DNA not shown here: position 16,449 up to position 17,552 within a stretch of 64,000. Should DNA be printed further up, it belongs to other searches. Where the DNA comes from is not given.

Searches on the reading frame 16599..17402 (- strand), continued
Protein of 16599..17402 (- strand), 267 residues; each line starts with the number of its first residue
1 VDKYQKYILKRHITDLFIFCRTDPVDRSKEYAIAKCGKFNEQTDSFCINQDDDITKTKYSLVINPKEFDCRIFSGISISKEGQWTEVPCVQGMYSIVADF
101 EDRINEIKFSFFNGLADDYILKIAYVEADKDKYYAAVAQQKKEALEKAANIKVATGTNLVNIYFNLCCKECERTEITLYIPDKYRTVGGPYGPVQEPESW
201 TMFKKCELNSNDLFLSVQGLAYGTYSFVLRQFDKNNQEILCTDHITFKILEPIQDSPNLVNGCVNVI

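Call 85: find_encoding_contigs(protein=P0239, flank=5000, max_places=3)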
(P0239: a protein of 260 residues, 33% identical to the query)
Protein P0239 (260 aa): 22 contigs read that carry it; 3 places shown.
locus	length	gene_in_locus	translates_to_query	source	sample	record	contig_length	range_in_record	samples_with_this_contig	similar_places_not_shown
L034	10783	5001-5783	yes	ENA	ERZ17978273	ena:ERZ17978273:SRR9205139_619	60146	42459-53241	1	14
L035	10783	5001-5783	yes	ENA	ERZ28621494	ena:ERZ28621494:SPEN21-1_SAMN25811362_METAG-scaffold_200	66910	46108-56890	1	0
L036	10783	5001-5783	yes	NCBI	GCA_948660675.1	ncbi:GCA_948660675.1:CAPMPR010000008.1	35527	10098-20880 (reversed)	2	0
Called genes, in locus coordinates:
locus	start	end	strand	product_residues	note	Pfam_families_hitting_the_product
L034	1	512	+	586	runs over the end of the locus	PF02874:ATP-synt_ab_N, PF16886:ATP-synt_ab_Xtn, PF00006:ATP-synt_ab, PF22919:ATP-synt_VA_C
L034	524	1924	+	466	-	PF02874:ATP-synt_ab_N, PF00006:ATP-synt_ab, PF22919:ATP-synt_VA_C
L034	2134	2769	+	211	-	PF01813:ATP-synt_D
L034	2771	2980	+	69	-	-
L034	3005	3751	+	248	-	PF00037:Fer4 (faint), PF12838:Fer4_7 (weak), PF13187:Fer4_9 (weak), PF13237:Fer4_10 (weak), PF13484:Fer4_16 (faint), PF14697:Fer4_21 (weak)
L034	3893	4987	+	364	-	PF01381:HTH_3, PF12844:HTH_19, PF13560:HTH_31 (weak)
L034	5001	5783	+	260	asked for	-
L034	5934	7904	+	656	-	PF00133:tRNA-synt_1, PF01406:tRNA-synt_1e, PF09334:tRNA-synt_1g, PF00133:tRNA-synt_1, PF19303:Anticodon_3, PF01588:tRNA_bind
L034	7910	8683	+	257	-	PF01026:TatD_DNase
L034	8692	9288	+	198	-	PF04055:Radical_SAM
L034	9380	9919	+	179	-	-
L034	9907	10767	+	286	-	PF00398:RrnaAD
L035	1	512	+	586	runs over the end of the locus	PF02874:ATP-synt_ab_N, PF16886:ATP-synt_ab_Xtn, PF00006:ATP-synt_ab, PF22919:ATP-synt_VA_C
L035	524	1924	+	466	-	PF02874:ATP-synt_ab_N, PF00006:ATP-synt_ab, PF22919:ATP-synt_VA_C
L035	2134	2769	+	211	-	PF01813:ATP-synt_D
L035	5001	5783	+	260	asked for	-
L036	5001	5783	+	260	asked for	-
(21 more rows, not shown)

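Call 86: find_encoding_contigs(protein=P0188, flank=5000, max_places=3)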
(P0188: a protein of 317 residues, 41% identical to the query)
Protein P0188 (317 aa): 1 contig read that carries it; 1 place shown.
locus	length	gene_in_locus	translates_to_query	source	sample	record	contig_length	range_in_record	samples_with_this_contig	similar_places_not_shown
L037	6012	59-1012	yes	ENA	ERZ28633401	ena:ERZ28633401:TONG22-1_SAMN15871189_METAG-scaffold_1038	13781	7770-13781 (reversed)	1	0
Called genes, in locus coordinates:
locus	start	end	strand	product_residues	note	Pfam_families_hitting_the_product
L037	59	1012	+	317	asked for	PF03118:RNA_pol_A_CTD (weak)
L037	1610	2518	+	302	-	-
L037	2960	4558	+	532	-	-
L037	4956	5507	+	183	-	-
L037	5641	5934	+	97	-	PF02583:Trns_repr_metal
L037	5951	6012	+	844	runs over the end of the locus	PF00403:HMA, PF00122:E1-E2_ATPase, PF00702:Hydrolase, PF08282:Hydrolase_3 (faint), PF00403:HMA (weak)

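Call 87: find_encoding_contigs(protein=P0237, flank=5000, max_places=3)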
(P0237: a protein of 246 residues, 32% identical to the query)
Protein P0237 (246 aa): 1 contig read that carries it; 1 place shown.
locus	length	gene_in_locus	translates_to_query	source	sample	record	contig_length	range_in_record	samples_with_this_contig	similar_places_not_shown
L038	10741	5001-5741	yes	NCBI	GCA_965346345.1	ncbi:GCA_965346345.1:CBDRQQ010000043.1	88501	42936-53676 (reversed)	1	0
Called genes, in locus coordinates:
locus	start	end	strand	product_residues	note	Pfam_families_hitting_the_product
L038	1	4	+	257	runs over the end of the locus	PF12146:Hydrolase_4 (faint), PF12695:Abhydrolase_5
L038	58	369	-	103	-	PF13396:PLDc_N (weak)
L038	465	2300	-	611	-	-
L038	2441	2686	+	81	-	PF13443:HTH_26 (weak)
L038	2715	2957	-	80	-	PF13443:HTH_26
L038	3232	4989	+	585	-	PF01381:HTH_3, PF12844:HTH_19, PF13560:HTH_31 (weak), PF18735:HEPN_RiboL-PSP (weak)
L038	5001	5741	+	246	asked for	-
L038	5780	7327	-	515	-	-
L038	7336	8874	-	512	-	PF00295:Glyco_hydro_28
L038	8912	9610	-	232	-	PF04973:NMN_transporter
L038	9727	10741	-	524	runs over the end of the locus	PF00370:FGGY_N, PF02782:FGGY_C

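Call 89: fold_search(model_id=the predicted structure, library=viral)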
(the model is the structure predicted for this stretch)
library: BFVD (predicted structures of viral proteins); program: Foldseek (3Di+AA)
matches with E <= 10: 1333; with E <= 0.001: 48
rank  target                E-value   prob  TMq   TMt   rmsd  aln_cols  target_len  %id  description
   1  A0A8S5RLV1            3.9e-05  1.00  0.22  0.05  17.1       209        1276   11  Tail protein [virus sp. ctn3M15]
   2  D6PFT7                4.4e-05  1.00  0.22  0.16  19.2       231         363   12  (no name in the UniProt tables at hand)
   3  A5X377                5.4e-05  1.00  0.26  0.21  20.1       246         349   12  A5 tail fiber protein (Fragment) [Enterobacteria phage A5]
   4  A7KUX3                6.1e-05  1.00  0.27  0.15  13.6       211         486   11  (no name in the UniProt tables at hand)
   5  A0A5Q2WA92            6.1e-05  1.00  0.25  0.06  16.4       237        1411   11  (no name in the UniProt tables at hand)
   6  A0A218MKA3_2          7.2e-05  1.00  0.27  0.08  16.4       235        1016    9  Putative gp62 [uncultured virus]
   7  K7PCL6                7.2e-05  1.00  0.25  0.12  18.5       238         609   11  Protein ORF129A [Cyprinid herpesvirus 1]
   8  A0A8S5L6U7            9.4e-05  1.00  0.30  0.12  15.9       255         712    7  Fibronectin type-III domain-containing protein [Siphoviridae sp. ct45W1]
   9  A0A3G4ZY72            9.4e-05  1.00  0.23  0.25  14.3       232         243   11  Uncharacterized protein [Gaeavirus sp.]
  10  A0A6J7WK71            1.1e-04  1.00  0.27  0.08  16.8       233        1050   10  Uncharacterized protein [uncultured Caudovirales phage]
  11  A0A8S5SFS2            1.2e-04  1.00  0.26  0.24  18.8       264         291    7  Oligo alginate lyase [Myoviridae sp. ctyhJ29]
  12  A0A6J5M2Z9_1          1.2e-04  1.00  0.24  0.07  14.8       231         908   10  Fibronectin type III [uncultured Caudovirales phage]
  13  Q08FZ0                1.5e-04  1.00  0.23  0.23  14.7       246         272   11  Soluble IFN-g receptor [Deerpox virus (strain Mule deer/United States/W-848-83/1983)]
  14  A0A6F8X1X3            1.5e-04  1.00  0.25  0.22  15.1       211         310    7  Fibronectin type-III domain-containing protein [Lymphocystis disease virus 2]
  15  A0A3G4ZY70            1.5e-04  0.98  0.25  0.09  25.6       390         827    9  Uncharacterized protein [Gaeavirus sp.]
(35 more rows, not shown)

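Call 95: search_protein_families(library=padloc, proteins=[L030:455-2644:+, L034:3893-4987:+, L038:3232-4989:+], max_evalue=0.01)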
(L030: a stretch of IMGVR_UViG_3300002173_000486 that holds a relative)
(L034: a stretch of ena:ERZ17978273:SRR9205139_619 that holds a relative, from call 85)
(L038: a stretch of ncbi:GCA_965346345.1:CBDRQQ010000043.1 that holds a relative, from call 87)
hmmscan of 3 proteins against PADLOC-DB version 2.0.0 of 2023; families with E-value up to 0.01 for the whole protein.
L030:455-2644:+ (729 aa): 17 families
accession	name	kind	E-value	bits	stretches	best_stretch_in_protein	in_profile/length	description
PDLC03947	RmrA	-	1.4e-10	38.5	1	15-83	10-78/383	-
PDLC02926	HTH_VI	-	2.3e-10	38.6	1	17-86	2-70/92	-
PDLC03951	RmrA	-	7.3e-10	36.4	1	19-80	11-72/400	-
PDLC04142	capH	-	1.7e-09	36.6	1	12-82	2-72/103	capH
PDLC03954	RmrA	-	2.4e-09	34.6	1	18-80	12-74/380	-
PDLC03945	RmrA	-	2.9e-08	31.3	1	20-88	6-74/394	-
PDLC03952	RmrA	-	1.5e-07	28.6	1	17-80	23-86/395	-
PDLC03667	Control_protein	-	8.2e-06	24.1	1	19-109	4-98/101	control protein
PDLC03948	RmrA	-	8.4e-06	22.9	1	18-79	10-71/397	-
PDLC03956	RmrA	-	9.6e-06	22.9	1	18-84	10-77/399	-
PDLC03944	RmrA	-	1.1e-05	22.7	1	18-79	8-69/384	-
PDLC03955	RmrA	-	1.8e-05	22.2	1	23-79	27-83/371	-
PDLC03949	RmrA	-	2.1e-05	21.6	1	19-80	5-66/363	-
PDLC04775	PDC-M69A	-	9.2e-05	20.9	1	15-82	6-73/113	-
PDLC04760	PDC-M64C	-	0.00047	18.5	1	16-71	26-81/93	-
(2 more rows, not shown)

L034:3893-4987:+ (364 aa): 19 families
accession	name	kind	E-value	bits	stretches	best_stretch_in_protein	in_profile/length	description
PDLC02926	HTH_VI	-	8.5e-12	43.2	1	6-85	2-81/92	-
PDLC03945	RmrA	-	3.9e-11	40.7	1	6-73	3-70/394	-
PDLC03954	RmrA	-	2.5e-10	37.9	1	5-69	10-74/380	-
PDLC03951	RmrA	-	1.7e-09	35.2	1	8-66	11-69/400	-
PDLC04142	capH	-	5.6e-09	35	1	2-65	3-66/103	capH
PDLC03947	RmrA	-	3.8e-08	30.6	1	3-69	9-75/383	-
PDLC03944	RmrA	-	3.9e-08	30.8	1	3-100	4-108/384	-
PDLC03949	RmrA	-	1.8e-07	28.4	1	10-67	7-64/363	-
PDLC04775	PDC-M69A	-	6e-07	28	1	4-105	6-109/113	-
PDLC03948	RmrA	-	6.6e-07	26.5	1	7-118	10-131/397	-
PDLC03952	RmrA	-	1.2e-06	25.6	1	6-88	23-105/395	-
PDLC03956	RmrA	-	5.4e-06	23.7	1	6-87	9-96/399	-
PDLC04759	PDC-M64B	-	7.7e-05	20.7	1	3-41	24-62/135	-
PDLC00188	HamB1|HamB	-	8.6e-05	18.8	1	66-260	784-972/1037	DEAD-box helicase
PDLC03955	RmrA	-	0.0001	19.7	1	10-71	25-86/371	-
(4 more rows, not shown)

L038:3232-4989:+ (585 aa): 15 families
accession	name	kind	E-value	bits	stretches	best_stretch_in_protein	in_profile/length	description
PDLC03945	RmrA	-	1.8e-11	41.8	1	10-99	3-91/394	-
PDLC02926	HTH_VI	-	4.1e-10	37.8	1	10-77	2-69/92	-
PDLC03951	RmrA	-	2e-09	34.9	1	13-74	12-72/400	-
PDLC03954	RmrA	-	7e-09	33.1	1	12-73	13-74/380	-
PDLC04775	PDC-M69A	-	7.8e-08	30.8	1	8-105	6-106/113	-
PDLC04142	capH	-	1.5e-07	30.4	1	7-75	4-72/103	capH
PDLC03947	RmrA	-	2.3e-07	28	1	6-71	8-73/383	-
PDLC03948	RmrA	-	5.8e-07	26.7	1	12-76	11-75/397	-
PDLC03949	RmrA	-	8.6e-07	26.1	1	18-75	11-68/363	-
PDLC03952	RmrA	-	8.4e-06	22.9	1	10-72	23-85/395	-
PDLC03956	RmrA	-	1.6e-05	22.2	1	10-86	9-86/399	-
PDLC04760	PDC-M64C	-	0.00027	19.2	1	7-44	24-61/93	-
PDLC04759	PDC-M64B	-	0.0005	18.1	1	9-43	26-60/135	-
PDLC03955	RmrA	-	0.0019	15.5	1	14-73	25-84/371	-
PDLC04757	PDC-M64B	-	0.0046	14.9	0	10-42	30-62/128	-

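Call 98: find_related_loci(query=A1, collection=genome_contigs, flank=4000)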
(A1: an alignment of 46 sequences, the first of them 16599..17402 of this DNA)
Query A1 (267 aa) in genome_contigs; peptide patterns used: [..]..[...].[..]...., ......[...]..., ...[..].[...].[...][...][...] (x = any residue, [..] = any of these).
133 stretches matched a pattern; 60 encode a relative of the query (tblastn E <= 1e-3); 60 distinct loci.
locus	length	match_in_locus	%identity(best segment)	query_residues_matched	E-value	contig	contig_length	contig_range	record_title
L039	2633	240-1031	52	1-267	2e-91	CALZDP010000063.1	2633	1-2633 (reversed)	MAG: uncultured Clostridia bacterium isolate SRR14474050_bin.7_metaWRAP_v1.3_MAG genome assembly, contig: ERZ9423997.209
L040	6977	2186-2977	51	1-267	6e-87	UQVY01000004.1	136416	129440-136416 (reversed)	uncultured Clostridiales bacterium isolate UMGS692 genome assembly, contig: NODE_8_length_136416_cov_9.932679, whole gen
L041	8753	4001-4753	49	13-267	5e-78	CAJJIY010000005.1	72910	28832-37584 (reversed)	MAG TPA_asm: uncultured Clostridiales bacterium isolate ERR321646-bin.55 genome assembly, contig: NODE_224_length_72910_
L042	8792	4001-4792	47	1-267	4e-75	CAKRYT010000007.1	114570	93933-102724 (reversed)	MAG: uncultured Eubacteriales bacterium isolate REFINED_METABAT215_TOP10_CONTIGS_1500_ASSEMBLY_K77_MERGED__Hadza_MoBio_h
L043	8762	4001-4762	49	1-267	7e-74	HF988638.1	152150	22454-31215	Faecalibacterium sp. CAG:1138 genomic scaffold, scf34, whole genome shotgun sequence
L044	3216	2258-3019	49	1-267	7e-74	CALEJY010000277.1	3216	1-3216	MAG TPA_asm: uncultured Candidatus Melainabacteria bacterium isolate SRR1747039_bin.65_CONCOCT_v1.1_MAG genome assembly,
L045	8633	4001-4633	51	53-267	5e-71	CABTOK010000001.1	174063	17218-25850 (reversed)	MAG TPA_asm: uncultured Clostridiales bacterium isolate MGYG-HGUT-03503 genome assembly, contig: GUT_GENOME236319_1, who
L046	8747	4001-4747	43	1-252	2e-63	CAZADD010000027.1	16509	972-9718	MAG TPA_asm: uncultured Oscillospiraceae bacterium isolate SRP225648_co1_595 genome assembly, contig: NODE_8631_length_1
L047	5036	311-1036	42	1-252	1e-61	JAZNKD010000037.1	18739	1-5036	MAG: Eubacteriales bacterium isolate T1900044677_TS20190143.MAGScoT_cleanbin_000011 SGB_1646_k141_3436778, whole genome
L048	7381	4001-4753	39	1-261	1e-58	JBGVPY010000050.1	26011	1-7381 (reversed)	MAG: Eubacteriales bacterium isolate fecal_MAG_177 fecal_MAG_177_contig_0050, whole genome shotgun sequence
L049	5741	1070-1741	44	1-252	8e-58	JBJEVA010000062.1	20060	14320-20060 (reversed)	MAG: Candidatus Coproplasma sp. isolate PUUB17_bin.060 NODE_2807_length_20060_cov_9.131467, whole genome shotgun sequenc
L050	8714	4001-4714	41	1-252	2e-54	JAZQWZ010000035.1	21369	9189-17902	MAG: Candidatus Scatosoma sp. isolate T1900045163_TC20190157.MAGScoT_cleanbin_000013 SGB_5100_k141_1078791, whole genome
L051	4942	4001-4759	37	1-261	5e-51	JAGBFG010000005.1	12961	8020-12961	MAG: Clostridia bacterium isolate RGIG9065 Water_deer_Rectum.Co__c250853, whole genome shotgun sequence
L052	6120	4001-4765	39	1-262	4e-51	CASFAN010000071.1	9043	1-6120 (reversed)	uncultured Eubacteriales bacterium isolate CO.O6.metabat-bins.174 genome assembly, contig: CO.O6.metabat-bins.174.fa_k14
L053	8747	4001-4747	38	1-262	1e-50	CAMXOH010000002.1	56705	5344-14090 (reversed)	MAG TPA_asm: uncultured Clostridia bacterium isolate SRR14920965_bin.11_metawrap_v1.3_MAG genome assembly, contig: NODE.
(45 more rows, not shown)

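Call 104: search_protein_families(library=padloc, alignment_id=A8, max_evalue=0.00001)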
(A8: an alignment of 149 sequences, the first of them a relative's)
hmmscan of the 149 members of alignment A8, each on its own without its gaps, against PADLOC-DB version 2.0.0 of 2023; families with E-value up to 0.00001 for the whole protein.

A. member 1, L039:1636-2256:- (206 aa): 0 families

B. families by the number of members that match (of 149 scanned): 93 families (the first 25 are shown)
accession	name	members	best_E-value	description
PDLC02926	HTH_VI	3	3.8e-10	-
PDLC03945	RmrA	2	1.7e-13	-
PDLC01247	DEDDh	2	5.6e-12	"CAS-I,CAS-II,CAS-III,CAS-IV,CAS-V,CAS-VI; associated"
PDLC03954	RmrA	2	1.9e-10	-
PDLC03951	RmrA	2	3.5e-10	-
PDLC03949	RmrA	2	3.3e-08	-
PDLC04140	mad8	2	2e-07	mads_8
PDLC04775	PDC-M69A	2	3.5e-07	-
PDLC03952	RmrA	2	1.1e-06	-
PDLC03378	MTase_II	1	1.6e-81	Type II methyltransferase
PDLC03272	MTase_II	1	2.6e-69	Type II methyltransferase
PDLC03234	MTase_II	1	7.9e-68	Type II methyltransferase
PDLC03326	MTase_II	1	8.2e-59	Type II methyltransferase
PDLC00031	DruM2|DruM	1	1.7e-58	DNA cytosine methylase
PDLC00033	DruM2|DruM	1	1.3e-56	DNA cytosine methylase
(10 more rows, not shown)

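Call 105: search_protein_families(library=pfam, alignment_id=A8, max_evalue=0.00001)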
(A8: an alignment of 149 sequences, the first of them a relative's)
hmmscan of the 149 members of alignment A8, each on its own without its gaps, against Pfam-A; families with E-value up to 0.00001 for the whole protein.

A. member 1, L039:1636-2256:- (206 aa): 0 families

B. families by the number of members that match (of 149 scanned): 138 families (the first 25 are shown)
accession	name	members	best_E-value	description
PF04055.27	Radical_SAM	4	9.4e-28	Radical SAM superfamily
PF01381.28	HTH_3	3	5.6e-15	Helix-turn-helix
PF01554.23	MatE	2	3e-48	MatE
PF15714.11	SpoVT_C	2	2.3e-36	Stage V sporulation protein T C-terminal, transcription factor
PF13481.12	AAA_25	2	1.6e-26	AAA domain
PF01943.22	Polysacc_synt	2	1.1e-25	Polysaccharide biosynthesis protein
PF06745.19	ATPase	2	2.6e-18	KaiC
PF13676.11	TIR_2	2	3.1e-15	TIR domain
PF04014.23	MazE_antitoxin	2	4.7e-13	Antidote-toxin recognition MazE, bacterial antitoxin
PF12844.13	HTH_19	2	2.5e-10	Helix-turn-helix domain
PF13560.12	HTH_31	2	3.1e-08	Helix-turn-helix domain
PF07556.16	DUF1538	1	1.2e-133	Protein of unknown function (DUF1538)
PF10974.15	DUF2804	1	9.5e-128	Domain of unknown function (DUF2804)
PF03590.20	AsnA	1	2.2e-103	Aspartate-ammonia ligase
PF02906.19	Fe_hyd_lg_C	1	4.6e-97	Iron only hydrogenase large subunit, C-terminal domain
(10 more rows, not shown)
